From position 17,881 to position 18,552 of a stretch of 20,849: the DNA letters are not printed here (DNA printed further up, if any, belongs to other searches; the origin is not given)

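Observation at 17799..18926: Repressor position occupied by two zinc proteins, one with tandem eukaryote-style C2H2 fingers on an Lsr2-N-like domain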

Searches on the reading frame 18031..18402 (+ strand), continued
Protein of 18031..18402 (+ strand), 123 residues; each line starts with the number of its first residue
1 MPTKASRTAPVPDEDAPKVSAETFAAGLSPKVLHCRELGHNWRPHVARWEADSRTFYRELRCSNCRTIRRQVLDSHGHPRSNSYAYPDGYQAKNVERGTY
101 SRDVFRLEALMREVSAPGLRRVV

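Call 71: get_annotated_region(hit=H2, flank=2500)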
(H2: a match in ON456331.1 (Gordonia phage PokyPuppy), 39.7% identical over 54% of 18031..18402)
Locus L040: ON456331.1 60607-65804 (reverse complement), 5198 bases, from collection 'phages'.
description: Gordonia phage PokyPuppy, complete genome.
organism: Gordonia phage PokyPuppy (NCBI taxid 2927269)
taxonomy: Viruses; Duplodnaviria; Heunggongvirae; Uroviricota; Caudoviricetes; Montyvirus
host: Gordonia rubripertincta NRRL B-16540; source: soil; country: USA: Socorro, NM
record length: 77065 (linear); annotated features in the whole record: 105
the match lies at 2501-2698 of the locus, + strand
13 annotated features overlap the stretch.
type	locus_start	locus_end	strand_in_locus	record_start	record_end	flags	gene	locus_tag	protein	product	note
CDS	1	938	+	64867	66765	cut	87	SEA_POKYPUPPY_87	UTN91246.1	CobT-like cobalamin biosynthesis protein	-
CDS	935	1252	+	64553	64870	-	86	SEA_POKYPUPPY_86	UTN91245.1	hypothetical protein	-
CDS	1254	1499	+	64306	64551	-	85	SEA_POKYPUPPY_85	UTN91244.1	hypothetical protein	-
CDS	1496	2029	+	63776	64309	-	84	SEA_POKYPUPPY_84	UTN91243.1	hypothetical protein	-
CDS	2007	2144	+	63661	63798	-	83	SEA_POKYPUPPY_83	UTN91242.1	hypothetical protein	-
CDS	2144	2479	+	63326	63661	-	82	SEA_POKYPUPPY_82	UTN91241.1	hypothetical protein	-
CDS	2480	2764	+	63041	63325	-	81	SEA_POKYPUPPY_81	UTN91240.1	hypothetical protein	-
CDS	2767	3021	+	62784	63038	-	80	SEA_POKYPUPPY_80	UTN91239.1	hypothetical protein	-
CDS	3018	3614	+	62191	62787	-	79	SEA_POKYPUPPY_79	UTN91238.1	HNH endonuclease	-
CDS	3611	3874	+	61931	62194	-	78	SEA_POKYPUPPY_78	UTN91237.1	hypothetical protein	-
CDS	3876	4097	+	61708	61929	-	77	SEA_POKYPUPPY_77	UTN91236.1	hypothetical protein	-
CDS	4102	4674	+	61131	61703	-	76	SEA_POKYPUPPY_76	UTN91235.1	hypothetical protein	-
CDS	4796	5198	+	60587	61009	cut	75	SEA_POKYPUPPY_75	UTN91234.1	hypothetical protein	-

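Call 98: find_related_loci(query=A4, collection=metagenome_contigs, flank=10000)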
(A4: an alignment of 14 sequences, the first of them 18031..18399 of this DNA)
Query A4 (123 aa) in metagenome_contigs; peptide patterns used: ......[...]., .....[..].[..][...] (x = any residue, [..] = any of these).
256 stretches matched a pattern; 53 encode a relative of the query (tblastn E <= 1e-3); 53 distinct loci.
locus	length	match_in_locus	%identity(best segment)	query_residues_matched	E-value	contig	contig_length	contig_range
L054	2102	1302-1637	59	11-122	1e-39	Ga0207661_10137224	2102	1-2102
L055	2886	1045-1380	59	11-122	2e-39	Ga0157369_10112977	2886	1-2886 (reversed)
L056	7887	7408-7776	54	1-122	1e-38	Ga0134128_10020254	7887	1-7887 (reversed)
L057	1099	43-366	59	16-122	2e-39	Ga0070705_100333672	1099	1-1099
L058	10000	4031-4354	58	16-122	4e-38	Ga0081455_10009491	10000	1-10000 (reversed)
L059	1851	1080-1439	56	3-122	3e-38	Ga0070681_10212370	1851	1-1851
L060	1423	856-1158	58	14-114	3e-38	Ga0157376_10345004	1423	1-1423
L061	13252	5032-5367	56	2-114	5e-37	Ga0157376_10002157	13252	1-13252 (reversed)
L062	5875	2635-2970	56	2-114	5e-37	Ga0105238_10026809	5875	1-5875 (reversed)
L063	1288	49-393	54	3-112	2e-37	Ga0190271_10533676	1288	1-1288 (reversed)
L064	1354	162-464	59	6-112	3e-37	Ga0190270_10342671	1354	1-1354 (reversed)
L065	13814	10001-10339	55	11-122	3e-36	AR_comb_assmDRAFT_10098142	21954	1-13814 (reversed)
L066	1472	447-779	51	12-122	8e-36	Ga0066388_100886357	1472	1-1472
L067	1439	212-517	55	15-116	4e-35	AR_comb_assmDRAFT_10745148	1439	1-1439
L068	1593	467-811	52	2-117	5e-35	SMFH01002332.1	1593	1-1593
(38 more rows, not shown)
